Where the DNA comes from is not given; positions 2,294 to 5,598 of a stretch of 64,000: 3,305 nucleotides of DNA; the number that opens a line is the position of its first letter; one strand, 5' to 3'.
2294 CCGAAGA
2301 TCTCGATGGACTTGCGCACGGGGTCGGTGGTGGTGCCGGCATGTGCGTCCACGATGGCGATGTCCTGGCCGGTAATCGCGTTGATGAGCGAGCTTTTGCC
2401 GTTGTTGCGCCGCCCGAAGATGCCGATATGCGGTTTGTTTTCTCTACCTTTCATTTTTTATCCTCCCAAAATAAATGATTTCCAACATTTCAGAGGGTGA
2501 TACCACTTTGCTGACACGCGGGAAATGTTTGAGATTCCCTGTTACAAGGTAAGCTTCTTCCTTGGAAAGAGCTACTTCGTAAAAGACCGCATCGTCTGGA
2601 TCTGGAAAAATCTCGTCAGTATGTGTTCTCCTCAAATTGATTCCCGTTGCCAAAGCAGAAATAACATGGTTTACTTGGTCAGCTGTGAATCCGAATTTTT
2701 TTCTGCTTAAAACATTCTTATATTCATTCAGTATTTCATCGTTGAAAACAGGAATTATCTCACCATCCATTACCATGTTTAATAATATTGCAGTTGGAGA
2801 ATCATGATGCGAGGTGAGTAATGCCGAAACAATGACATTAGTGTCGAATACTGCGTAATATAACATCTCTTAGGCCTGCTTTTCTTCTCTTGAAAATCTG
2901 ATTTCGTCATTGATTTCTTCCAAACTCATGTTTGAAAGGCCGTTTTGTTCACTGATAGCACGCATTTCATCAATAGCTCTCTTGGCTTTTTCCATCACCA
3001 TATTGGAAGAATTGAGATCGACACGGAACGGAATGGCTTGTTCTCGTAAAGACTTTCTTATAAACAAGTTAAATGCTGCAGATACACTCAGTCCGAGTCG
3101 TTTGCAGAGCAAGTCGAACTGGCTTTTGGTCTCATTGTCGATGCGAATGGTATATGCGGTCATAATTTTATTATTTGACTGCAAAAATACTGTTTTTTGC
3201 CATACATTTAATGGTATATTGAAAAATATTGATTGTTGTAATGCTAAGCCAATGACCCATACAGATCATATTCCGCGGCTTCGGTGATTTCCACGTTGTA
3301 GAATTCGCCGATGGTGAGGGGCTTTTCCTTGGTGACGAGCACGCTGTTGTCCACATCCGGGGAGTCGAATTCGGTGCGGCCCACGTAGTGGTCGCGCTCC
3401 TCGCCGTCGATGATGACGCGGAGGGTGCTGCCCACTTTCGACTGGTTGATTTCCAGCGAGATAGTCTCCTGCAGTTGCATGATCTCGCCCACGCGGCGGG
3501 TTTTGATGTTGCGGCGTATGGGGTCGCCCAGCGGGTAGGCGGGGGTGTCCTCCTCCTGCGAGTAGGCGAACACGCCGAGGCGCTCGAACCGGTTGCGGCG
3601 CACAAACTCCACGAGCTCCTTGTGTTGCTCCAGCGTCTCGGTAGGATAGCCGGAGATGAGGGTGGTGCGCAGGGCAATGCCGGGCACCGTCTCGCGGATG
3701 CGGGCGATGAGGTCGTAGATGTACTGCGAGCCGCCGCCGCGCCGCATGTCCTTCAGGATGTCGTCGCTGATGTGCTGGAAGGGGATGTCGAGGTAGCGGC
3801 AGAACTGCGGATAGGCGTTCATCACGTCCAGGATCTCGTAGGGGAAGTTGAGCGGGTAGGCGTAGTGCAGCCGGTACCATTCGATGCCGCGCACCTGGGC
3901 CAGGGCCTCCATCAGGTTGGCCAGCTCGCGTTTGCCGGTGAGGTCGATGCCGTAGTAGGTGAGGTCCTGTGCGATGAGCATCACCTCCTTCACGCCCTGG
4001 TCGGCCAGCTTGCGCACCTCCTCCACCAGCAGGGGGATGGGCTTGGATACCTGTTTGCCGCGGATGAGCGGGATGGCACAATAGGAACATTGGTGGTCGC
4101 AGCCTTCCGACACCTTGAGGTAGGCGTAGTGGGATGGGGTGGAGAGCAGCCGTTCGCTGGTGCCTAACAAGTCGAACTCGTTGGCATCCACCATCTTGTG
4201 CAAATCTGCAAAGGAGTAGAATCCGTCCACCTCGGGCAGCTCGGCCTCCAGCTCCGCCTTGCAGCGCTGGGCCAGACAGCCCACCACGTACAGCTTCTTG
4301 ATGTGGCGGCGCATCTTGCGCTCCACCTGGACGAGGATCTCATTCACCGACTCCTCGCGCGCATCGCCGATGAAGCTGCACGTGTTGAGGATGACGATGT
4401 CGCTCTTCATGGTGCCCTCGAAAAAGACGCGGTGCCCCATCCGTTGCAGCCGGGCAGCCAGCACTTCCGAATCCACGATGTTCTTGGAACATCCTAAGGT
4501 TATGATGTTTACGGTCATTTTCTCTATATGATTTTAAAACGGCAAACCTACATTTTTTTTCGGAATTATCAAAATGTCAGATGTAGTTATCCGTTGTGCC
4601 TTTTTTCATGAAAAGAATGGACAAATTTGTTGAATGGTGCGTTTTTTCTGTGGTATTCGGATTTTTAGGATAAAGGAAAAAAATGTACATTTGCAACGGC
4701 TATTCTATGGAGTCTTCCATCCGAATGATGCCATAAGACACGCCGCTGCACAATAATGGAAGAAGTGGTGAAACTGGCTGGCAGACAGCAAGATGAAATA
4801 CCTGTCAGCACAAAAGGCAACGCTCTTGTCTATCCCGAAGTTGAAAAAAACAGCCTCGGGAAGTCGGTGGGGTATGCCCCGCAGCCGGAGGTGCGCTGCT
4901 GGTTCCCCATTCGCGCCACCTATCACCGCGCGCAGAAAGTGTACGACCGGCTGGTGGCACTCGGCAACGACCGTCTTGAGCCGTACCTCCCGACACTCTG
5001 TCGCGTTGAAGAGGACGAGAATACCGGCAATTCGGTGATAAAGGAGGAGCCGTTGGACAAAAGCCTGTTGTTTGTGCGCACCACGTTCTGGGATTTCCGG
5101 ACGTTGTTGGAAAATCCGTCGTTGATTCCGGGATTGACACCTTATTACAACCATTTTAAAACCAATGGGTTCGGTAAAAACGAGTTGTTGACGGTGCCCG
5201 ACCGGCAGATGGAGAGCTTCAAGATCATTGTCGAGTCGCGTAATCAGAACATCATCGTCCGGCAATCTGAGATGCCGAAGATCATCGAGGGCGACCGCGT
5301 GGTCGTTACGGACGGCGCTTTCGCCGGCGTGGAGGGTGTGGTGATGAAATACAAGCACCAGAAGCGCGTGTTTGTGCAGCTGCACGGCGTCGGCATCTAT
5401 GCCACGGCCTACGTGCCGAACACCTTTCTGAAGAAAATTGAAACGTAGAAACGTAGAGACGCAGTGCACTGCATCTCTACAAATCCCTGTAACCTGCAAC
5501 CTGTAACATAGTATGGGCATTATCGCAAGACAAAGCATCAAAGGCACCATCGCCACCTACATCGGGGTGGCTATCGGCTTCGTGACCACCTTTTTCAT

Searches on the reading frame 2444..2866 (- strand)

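Call 87: search_protein_families(library=pfam, proteins=[window:2444-2866:-], max_evalue=0.01)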
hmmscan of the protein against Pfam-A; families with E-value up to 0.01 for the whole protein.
window:2444-2866:- (140 aa): 1 family
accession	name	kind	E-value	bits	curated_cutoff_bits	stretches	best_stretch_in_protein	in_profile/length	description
PF13470.12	PIN_3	-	1.1e-20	75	27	1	5-112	2-114/115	PIN domain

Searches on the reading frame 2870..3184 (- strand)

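Call 87: search_protein_families(library=pfam, proteins=[window:2870-3184:-], max_evalue=0.01)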
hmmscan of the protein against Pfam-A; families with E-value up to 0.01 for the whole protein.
window:2870-3184:- (104 aa): 2 families
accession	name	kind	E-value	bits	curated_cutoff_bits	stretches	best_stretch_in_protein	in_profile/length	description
PF04221.18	RelB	-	4.4e-10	39.8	22.4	1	12-93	5-80/82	RelB antitoxin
PF01402.27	RHH_1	-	0.00052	20.3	20.5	0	12-38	3-29/39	Ribbon-helix-helix protein, copG family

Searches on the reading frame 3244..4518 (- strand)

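Call 6: search_protein_families(library=pfam, proteins=[window:3244-4518:-], max_evalue=0.01)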
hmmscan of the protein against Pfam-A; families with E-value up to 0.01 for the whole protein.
window:3244-4518:- (424 aa): 4 families
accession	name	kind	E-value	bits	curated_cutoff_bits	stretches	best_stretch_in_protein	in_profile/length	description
PF18693.7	TRAM_2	-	6.4e-23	81.2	27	1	362-422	1-61/63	TRAM domain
PF00919.26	UPF0004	-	1e-21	77.2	27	1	3-100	2-96/98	Uncharacterized protein family UPF0004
PF04055.27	Radical_SAM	-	8.1e-20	72.1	29.5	1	135-306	2-166/166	Radical SAM superfamily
PF01938.26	TRAM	-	1.2e-08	35.2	21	1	359-423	1-60/61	TRAM domain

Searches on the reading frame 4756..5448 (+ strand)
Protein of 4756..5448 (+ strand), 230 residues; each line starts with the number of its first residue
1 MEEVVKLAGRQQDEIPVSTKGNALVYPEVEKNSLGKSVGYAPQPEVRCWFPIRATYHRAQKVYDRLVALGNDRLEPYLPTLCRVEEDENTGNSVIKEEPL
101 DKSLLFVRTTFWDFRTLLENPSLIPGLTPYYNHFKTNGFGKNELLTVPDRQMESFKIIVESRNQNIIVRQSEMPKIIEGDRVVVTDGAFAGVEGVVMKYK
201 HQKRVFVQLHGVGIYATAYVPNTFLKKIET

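Call 5: search_protein_families(library=pfam, proteins=[window:4756-5448:+], max_evalue=0.01)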
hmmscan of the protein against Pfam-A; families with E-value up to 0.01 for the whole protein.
window:4756-5448:+ (230 aa): 3 families
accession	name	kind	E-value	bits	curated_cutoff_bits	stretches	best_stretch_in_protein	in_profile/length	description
PF00467.35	KOW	-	3.8e-05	23.8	22.3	1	178-207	1-31/32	KOW motif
PF02357.24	NusG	-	0.0031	18.4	22.2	1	48-155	2-92/93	Transcription termination factor nusG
PF23284.2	KOW2_Spt5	-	0.0035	17.6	28.9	1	179-227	2-49/50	Transcription elongation factor SPT5, second KOW domain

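Call 8: search_protein_families(library=ncbifam, proteins=[window:4756-5448:+], max_evalue=0.01)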
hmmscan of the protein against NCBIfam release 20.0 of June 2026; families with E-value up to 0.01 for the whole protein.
window:4756-5448:+ (230 aa): 3 families
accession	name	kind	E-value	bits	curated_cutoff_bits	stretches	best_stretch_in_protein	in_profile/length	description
NF033644.1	antiterm_UpxY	subfamily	5.4e-31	107.8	100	1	49-224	1-163/164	UpxY family transcription antiterminator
NF033641.1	antiterm_LoaP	exception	4.7e-06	26.8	125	1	133-213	82-152/166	antiterminator LoaP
TIGR01955.1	RfaH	equivalog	8.9e-06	25.8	144.5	1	170-223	103-156/159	transcription/translation regulatory transformer protein RfaH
